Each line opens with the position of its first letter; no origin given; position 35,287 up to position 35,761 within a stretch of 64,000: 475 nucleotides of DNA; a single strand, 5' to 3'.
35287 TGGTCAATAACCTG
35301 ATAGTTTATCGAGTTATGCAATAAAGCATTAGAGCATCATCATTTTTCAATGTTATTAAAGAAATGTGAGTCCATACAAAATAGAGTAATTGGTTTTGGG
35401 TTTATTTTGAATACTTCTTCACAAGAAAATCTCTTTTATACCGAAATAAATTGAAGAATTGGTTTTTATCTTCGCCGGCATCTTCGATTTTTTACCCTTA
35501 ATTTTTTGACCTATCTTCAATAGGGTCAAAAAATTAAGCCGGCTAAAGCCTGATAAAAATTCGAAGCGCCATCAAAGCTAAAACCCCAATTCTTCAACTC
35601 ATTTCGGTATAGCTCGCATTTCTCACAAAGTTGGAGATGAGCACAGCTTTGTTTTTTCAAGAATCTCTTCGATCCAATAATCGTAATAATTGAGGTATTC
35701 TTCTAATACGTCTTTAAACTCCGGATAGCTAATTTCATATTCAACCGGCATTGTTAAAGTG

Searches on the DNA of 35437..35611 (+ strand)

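Call 43: search_dna_similar(query=window:35437-35611:+, collection=plasmids, mode=distant, max_evalue=0.001)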
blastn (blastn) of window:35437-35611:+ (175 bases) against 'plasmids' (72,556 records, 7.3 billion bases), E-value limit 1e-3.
No match.
